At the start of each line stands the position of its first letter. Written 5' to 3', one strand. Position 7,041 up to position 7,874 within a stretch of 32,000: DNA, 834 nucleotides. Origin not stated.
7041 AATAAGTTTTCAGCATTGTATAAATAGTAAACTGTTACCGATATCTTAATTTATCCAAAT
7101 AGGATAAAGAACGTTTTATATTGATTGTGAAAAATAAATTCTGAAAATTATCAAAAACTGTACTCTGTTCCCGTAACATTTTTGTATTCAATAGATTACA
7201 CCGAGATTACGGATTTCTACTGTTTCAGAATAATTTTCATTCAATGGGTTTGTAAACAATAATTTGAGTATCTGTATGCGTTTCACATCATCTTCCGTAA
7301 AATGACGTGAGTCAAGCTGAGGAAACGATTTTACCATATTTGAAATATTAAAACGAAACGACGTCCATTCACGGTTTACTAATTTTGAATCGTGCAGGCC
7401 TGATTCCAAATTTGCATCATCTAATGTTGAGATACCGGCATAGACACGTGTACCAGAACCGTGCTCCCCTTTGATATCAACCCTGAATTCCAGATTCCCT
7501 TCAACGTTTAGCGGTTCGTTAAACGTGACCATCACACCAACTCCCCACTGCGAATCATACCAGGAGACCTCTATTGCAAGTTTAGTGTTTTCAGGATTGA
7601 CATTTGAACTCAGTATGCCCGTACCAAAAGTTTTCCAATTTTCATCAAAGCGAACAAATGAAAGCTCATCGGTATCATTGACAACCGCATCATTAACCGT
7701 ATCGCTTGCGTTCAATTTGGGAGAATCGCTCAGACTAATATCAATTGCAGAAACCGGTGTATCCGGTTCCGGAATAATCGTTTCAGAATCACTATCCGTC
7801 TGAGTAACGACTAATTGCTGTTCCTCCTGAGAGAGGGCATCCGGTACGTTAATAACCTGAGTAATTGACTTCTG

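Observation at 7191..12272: The phosphatase and the kinase carry related extracytoplasmic beta-sandwich modules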

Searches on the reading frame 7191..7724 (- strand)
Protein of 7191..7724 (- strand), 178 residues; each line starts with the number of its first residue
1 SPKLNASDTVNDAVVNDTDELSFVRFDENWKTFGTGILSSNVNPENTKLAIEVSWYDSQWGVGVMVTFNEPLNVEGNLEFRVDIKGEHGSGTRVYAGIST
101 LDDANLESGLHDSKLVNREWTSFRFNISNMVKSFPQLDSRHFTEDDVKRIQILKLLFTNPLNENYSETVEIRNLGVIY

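Call 8: find_homologous_proteins(query=window:7191-7724:-, max_evalue=0.001)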
Query window:7191-7724:-: 35 candidates shared short words with the query, none scored E <= 0.001.

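Call 10: search_protein_families(library=pfam, proteins=[window:7191-7724:-], max_evalue=10)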
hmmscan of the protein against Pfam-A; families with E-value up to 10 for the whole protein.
window:7191-7724:- (178 aa): 0 families
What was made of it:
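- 7641..7898 (-): Ser/Thr/Asp/Glu/Pro-rich stalk (aa 279-364). No family match (call 10).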

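Call 11: search_solved_structures(query=window:7191-7724:-, max_evalue=10, show_alignments=2)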
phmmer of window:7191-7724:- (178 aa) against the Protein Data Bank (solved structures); distinct sequences matched with E-value up to 10: 2.
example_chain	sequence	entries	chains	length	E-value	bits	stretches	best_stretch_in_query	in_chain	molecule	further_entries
6uel_A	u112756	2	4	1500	0.74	13.2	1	71-151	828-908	Carbamoyl-phosphate synthase [ammonia], mitochondrial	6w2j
5dot_A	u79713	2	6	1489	0.75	13.2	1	71-151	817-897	Carbamoyl-phosphate synthase [ammonia], mitochondrial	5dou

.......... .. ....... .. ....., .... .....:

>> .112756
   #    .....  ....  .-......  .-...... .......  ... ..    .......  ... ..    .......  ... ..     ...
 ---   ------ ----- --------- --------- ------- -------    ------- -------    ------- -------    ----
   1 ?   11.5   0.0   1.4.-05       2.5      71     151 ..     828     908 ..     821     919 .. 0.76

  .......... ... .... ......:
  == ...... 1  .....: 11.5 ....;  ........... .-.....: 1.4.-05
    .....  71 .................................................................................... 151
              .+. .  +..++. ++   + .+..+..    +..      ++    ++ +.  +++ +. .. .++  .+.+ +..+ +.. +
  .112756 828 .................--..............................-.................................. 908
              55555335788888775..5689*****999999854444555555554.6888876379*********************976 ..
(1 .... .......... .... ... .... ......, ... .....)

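Call 18: search_protein_representatives(protein=window:7191-7724:-)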
Query: 178 residues. Proteins with E-value up to 0.001 (for the whole library): 45; up to 1e-10: 35; up to 1e-30: 3. The best 45 are listed.
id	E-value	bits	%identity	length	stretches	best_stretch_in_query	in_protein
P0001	2.6e-112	389.2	100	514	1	1-178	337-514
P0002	2.3e-44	167.9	34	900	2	29-174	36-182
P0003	1.0e-37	146.3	31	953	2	29-166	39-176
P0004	2.4e-29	119.0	43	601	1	27-174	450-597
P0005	4.3e-26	108.4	43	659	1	29-173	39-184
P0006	2.0e-25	106.2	39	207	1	29-178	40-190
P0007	1.2e-24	103.7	40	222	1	28-162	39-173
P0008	1.7e-23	100.0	37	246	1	28-164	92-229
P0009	4.0e-23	98.7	38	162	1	29-160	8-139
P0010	1.4e-22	96.9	38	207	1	29-174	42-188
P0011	2.0e-22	96.5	39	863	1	29-168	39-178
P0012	6.0e-22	94.9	36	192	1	29-168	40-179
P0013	1.2e-20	90.7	35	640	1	29-178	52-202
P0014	6.6e-20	88.3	33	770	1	26-171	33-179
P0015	7.1e-20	88.2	32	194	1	29-170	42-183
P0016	8.3e-20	88.0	25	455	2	25-178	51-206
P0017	9.4e-20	87.8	32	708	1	29-173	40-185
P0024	5.0e-18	82.2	35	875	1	20-174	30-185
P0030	1.7e-14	70.7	30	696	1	25-173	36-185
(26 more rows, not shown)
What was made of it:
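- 7206..7640 (-): CBM11-like beta-sandwich module of the PP2C (aa 365-509), member of an unannotated domain family. 45 representative clusters at E <= 1e-3 in 1.84 billion proteins (call 18).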

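Call 25: find_homologous_proteins(query=A1, max_evalue=0.001)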
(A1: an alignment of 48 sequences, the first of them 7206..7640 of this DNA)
Query A1 (48 sequences): 423 candidates shared short words with the query, none scored E <= 0.001.

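Call 30: find_encoding_contigs(protein=P0004, flank=10000, max_places=4)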
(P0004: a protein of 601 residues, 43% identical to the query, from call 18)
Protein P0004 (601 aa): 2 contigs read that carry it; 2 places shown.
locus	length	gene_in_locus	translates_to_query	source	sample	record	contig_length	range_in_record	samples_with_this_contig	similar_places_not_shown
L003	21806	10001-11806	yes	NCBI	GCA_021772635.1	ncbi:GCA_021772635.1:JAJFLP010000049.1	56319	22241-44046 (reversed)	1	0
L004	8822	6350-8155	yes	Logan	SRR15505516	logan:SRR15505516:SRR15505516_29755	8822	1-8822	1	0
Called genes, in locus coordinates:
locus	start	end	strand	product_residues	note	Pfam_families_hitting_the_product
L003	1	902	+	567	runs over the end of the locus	PF03717:PBP_dimer, PF00905:Transpeptidase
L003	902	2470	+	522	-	PF01225:Mur_ligase (weak), PF08245:Mur_ligase_M, PF02875:Mur_ligase_C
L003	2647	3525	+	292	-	PF00561:Abhydrolase_1, PF12146:Hydrolase_4, PF12697:Abhydrolase_6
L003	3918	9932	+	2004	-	PF00069:Pkinase, PF03109:ABC1 (faint), PF07714:PK_Tyr_Ser-Thr, PF01636:APH (faint), PF17667:Pkinase_fungal (faint), PF00069:Pkinase, PF07714:PK_Tyr_Ser-Thr, PF06452:CBM9_1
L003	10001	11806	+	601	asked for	PF00481:PP2C (weak), PF13672:PP2C_2, PF07228:SpoIIE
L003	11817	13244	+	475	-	PF00498:FHA, PF00158:Sigma54_activat, PF01078:Mg_chelatase (faint), PF14532:Sigma54_activ_2, PF07724:AAA_2, PF00004:AAA (weak), PF07728:AAA_5 (weak), PF25601:AAA_lid_14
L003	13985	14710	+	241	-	PF00052:Laminin_B (weak)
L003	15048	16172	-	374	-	PF02776:TPP_enzyme_N, PF02775:TPP_enzyme_C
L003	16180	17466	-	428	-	PF01467:CTP_transf_like, PF13714:PEP_mutase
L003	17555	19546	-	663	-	PF00266:Aminotran_5, PF01209:Ubie_methyltran (weak), PF13489:Methyltransf_23, PF08241:Methyltransf_11, PF08242:Methyltransf_12, PF13649:Methyltransf_25, PF13847:Methyltransf_31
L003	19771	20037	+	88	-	PF09957:VapB_antitoxin, PF01850:PIN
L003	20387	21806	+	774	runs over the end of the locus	PF07690:MFS_1 (weak), PF01564:Spermine_synth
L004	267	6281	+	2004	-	PF00069:Pkinase, PF03109:ABC1 (faint), PF07714:PK_Tyr_Ser-Thr, PF01636:APH (faint), PF17667:Pkinase_fungal (faint), PF00069:Pkinase, PF07714:PK_Tyr_Ser-Thr, PF06452:CBM9_1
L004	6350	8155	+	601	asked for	PF00481:PP2C (weak), PF13672:PP2C_2, PF07228:SpoIIE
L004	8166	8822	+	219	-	?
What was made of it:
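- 7188..8732 (-): Membrane PP2C phosphatase gene, 514 aa. The orthologue P0004 (601 aa) sits next to the kinase orthologue in L003 (call 30).
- Closest known: FHA-domain sigma-54 enhancer-binding proteins of Myxococcus xanthus. Different: That adjacency is conserved in two genomes (call 30).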

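Call 35: predict_structure(alignment_id=A1)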
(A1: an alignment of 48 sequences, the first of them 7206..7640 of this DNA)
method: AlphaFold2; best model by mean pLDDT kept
length: 145 residues; sequences in the alignment: 48
mean_pLDDT: 94.3   pTM: 0.88
mean pLDDT of the five models: 94.3, 93.8, 93.4, 93.2, 92.4
residues with pLDDT >= 90: 127; 70-90: 17; 50-70: 1; < 50: 0
segments of 3 or more residues with pLDDT < 50: none
pLDDT, mean of each block of 10 residues (from residue 1): 95 90 97 95 84 95 96 97 96 96 95 95 97 90 94
secondary structure, 60 per line:
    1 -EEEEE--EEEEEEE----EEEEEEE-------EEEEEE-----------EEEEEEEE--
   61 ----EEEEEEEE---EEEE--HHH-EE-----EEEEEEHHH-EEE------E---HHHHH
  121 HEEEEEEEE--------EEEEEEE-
elements in order: E2-6 E9-15 E20-26 E34-39 E51-58 E65-72 E76-79 E93-98 E103-105 H116-121 E122-129 E138-144
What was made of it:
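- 7206..7640 (-): AlphaFold2 pLDDT 94.3, pTM 0.88 (call 35).
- On CBM11 (for the PP2C module): AlphaFold2 model pLDDT 94.3 (call 35).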

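Call 39: fold_search(model_id=the predicted structure, library=pdb)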
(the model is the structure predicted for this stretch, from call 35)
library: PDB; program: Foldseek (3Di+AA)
matches with E <= 10: 1547; with E <= 0.001: 45
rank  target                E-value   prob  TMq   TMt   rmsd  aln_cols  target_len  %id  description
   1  1gu3_A                1.0e-05  1.00  0.53  0.54   5.7       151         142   15  CBM4 structure and function (released 2002-09-26)
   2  1v0a                  1.2e-05  1.00  0.63  0.55   4.4       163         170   12  Family 11 Carbohydrate-Binding Module of cellulosomal cellulase Lic26A-Cel5E of Clostridium thermocellum (released 2005-01-12)
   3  5z6p_A                1.7e-05  1.00  0.61  0.15   7.9       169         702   12  The crystal structure of an agarase, AgWH50C (released 2019-01-02)
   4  5z6p_B                1.7e-05  1.00  0.61  0.16   8.4       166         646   13  The crystal structure of an agarase, AgWH50C (released 2019-01-02)
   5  2lro_MODEL_1_A        1.9e-05  1.00  0.66  0.57   4.5       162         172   13  Solution structure, dynamics and binding studies of CtCBM11 (released 2013-02-06)
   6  6r31_A                2.2e-05  1.00  0.62  0.54   4.1       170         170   11  Family 11 Carbohydrate-Binding Module from Clostridium thermocellum in complex with beta-1,3-1,4-mixed-linked tetrasac (released 2020-02-05)
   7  6r3m_A                2.2e-05  1.00  0.62  0.53   4.6       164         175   11  Family 11 Carbohydrate-Binding Module from Clostridium thermocellum in complex with beta-1,3-1,4-mixed-linked tetrasac (released 2020-02-05)
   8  8qpg_TA               3.0e-05  1.00  0.57  0.23   4.8       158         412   13  Turret of Haloferax tailed virus 1 (released 2024-10-09)
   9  6xj9_B                3.0e-05  1.00  0.57  0.15   5.7       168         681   11  Structure of PfGH50B (released 2020-09-16)
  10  1wky                  3.2e-05  1.00  0.64  0.23   3.7       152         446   11  Crystal structure of alkaline mannanase from Bacillus sp. strain JAMB-602: catalytic domain and its Carbohydrate Binding (released 2005-06-15)
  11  1ulo                  3.9e-05  1.00  0.48  0.46   6.4       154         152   14  N-TERMINAL CELLULOSE-BINDING DOMAIN FROM CELLULOMONAS FIMI BETA-1,4-GLUCANASE C, NMR, MINIMIZED AVERAGE STRUCTURE (released 1997-04-01)
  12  3jxs_A                4.1e-05  1.00  0.37  0.34  12.5       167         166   15  Crystal structure of XG34, an evolved xyloglucan binding CBM (released 2009-10-27)
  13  4bq5_A                5.9e-05  1.00  0.60  0.14   9.5       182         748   13  Structural analysis of an exo-beta-agarase (released 2013-08-14)
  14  2y6j                  8.0e-05  1.00  0.36  0.33  12.3       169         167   17  X-2 engineered mutated CBM4-2 Carbohydrate Binding Module from a Thermostable Rhodothermus marinus Xylanase (released 2012-03-07)
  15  2y64_A                1.2e-04  0.99  0.37  0.34  12.6       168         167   15  Xylopentaose binding mutated (X-2 L110F) CBM4-2 Carbohydrate Binding Module from a Thermostable Rhodothermus marinus X (released 2012-03-07)
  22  2c24_A                1.9e-04  1.00  0.56  0.48   5.7       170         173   11  FAMILY 30 CARBOHYDRATE-BINDING MODULE OF CELLULOSOMAL CELLULASE CEL9D- CEL44B OF CLOSTRIDIUM THERMOCELLUM (released 2005-11-22)
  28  2c24_B                2.4e-04  1.00  0.54  0.46   5.8       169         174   12  FAMILY 30 CARBOHYDRATE-BINDING MODULE OF CELLULOSOMAL CELLULASE CEL9D- CEL44B OF CLOSTRIDIUM THERMOCELLUM (released 2005-11-22)
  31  1wmx_A                2.7e-04  1.00  0.58  0.50   5.0       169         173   14  Crystal Structure of Family 30 Carbohydrate Binding Module (released 2004-08-03)
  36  1wmx_B                4.7e-04  1.00  0.53  0.42   6.1       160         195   14  Crystal Structure of Family 30 Carbohydrate Binding Module (released 2004-08-03)
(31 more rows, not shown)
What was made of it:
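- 7206..7640 (-): Foldseek top hits are CBM4, CBM11 and CBM30, E about 1e-5, TM 0.53-0.66 (call 39).
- On CBM11 (for the PP2C module): Foldseek hits: CBM4 1gu3 E 1.0e-5, CBM11 1v0a/2lro/6r31 E 1.2-2.2e-5 with TM 0.62-0.66, CBM30 2c24/1wmx E 2-3e-4 (call 39).
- Closest known: CBM11. Same: The jelly-roll beta-sandwich fold matches the PP2C module (Foldseek E 1.2e-5, TM 0.63-0.66, call 39).
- Foldseek of the confident PP2C-module model finds CBM11 and CBM30 (call 39).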

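Call 51: search_protein_families(library=pfam, alignment_id=A1, max_evalue=1)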
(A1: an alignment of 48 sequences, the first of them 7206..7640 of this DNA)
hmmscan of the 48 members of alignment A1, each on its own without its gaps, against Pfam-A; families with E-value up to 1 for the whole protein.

A. member 1, window:7206-7640:- (145 aa): 0 families

B. families by the number of members that match (of 48 scanned): 17 families
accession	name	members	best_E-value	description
PF02018.23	CBM_4_9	2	0.0059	Carbohydrate binding domain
PF21582.3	CBM30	2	0.011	Carbohydrate binding domain 30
PF18329.7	SGBP_B_XBD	2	0.018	Surface glycan-binding protein B xyloglucan binding domain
PF12179.13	IKKbetaNEMObind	1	0.0038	I-kappa-kinase-beta NEMO binding domain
PF12754.13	Get5_N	1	0.0058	Get5, N-terminal domain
PF06510.16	DUF1102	1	0.012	Protein of unknown function (DUF1102)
PF18880.5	UDI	1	0.016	Uracil-DNA glycosylase inhibitor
PF17993.7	HA70_C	1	0.028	Haemagglutinin 70 C-terminal domain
PF01015.23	Ribosomal_S3Ae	1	0.09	Ribosomal S3Ae family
PF18559.7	Exop_C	1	0.096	Galactose-binding domain-like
PF17133.9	DUF5108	1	0.12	Domain of unknown function (DUF5108)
PF16797.11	Fungal_KA1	1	0.14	Fungal kinase associated-1 domain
PF01638.23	HxlR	1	0.15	HxlR-like helix-turn-helix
PF06096.16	Baculo_8kDa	1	0.17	Baculoviridae 8.2 KDa protein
PF21744.3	BAHCC1-like_Tudor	1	0.17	BAHCC1-like, Tudor domain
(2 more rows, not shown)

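Call 54: find_encoding_contigs(protein=P0006, flank=8000, max_places=3)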
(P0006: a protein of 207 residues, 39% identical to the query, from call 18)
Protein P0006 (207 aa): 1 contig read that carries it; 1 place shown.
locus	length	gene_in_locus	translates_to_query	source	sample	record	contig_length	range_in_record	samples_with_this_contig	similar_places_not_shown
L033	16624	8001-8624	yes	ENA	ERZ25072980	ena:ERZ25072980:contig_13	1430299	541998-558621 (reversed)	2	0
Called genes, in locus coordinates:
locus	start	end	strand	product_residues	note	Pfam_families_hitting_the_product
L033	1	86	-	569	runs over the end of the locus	PF19936:DUF6399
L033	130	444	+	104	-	-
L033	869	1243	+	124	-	PF13424:TPR_12 (weak), PF24885:TPR_NPHP3, PF13181:TPR_8 (faint), PF13374:TPR_10 (weak), PF13424:TPR_12, PF07719:TPR_2 (weak), PF13424:TPR_12, PF13374:TPR_10, +3 more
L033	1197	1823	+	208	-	PF07638:Sigma70_ECF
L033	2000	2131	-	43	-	-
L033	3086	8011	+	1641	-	PF13385:Laminin_G_3, PF17963:Big_9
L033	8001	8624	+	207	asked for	-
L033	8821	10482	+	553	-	PF03050:DDE_Tnp_IS66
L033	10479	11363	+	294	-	PF14236:DruA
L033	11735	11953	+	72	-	-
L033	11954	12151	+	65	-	PF14104:DUF4277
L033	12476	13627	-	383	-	PF00155:Aminotran_1_2 (weak), PF01041:DegT_DnrJ_EryC1, PF01212:Beta_elim_lyase (weak)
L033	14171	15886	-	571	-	PF00629:MAM (faint), PF21471:Reelin_subrepeat-B (faint), PF20773:InhA-like_MAM (faint)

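Call 55: find_encoding_contigs(protein=P0002, flank=8000, max_places=3)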
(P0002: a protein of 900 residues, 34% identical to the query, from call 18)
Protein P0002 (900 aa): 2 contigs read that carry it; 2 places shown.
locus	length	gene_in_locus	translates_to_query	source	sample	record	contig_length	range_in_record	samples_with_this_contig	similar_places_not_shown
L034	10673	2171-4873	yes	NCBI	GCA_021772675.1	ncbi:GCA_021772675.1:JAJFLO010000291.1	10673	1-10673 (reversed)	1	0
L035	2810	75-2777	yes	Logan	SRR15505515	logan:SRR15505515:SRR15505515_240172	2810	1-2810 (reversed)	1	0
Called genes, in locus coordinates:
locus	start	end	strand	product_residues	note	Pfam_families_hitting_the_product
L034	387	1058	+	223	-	PF06452:CBM9_1 (weak), PF16011:CBM9_2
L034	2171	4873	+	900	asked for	PF04966:OprB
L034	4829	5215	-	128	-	-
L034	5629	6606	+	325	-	PF08448:PAS_4 (faint), PF00989:PAS (faint), PF13188:PAS_8 (weak), PF13426:PAS_9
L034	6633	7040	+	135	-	PF02082:Rrf2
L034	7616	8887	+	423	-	PF13609:Porin_4 (weak), PF07396:Porin_O_P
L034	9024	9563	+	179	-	PF04205:FMN_bind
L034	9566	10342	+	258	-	PF03929:PepSY_TM, PF16357:PepSY_TM_like_2 (faint)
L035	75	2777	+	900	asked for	PF04966:OprB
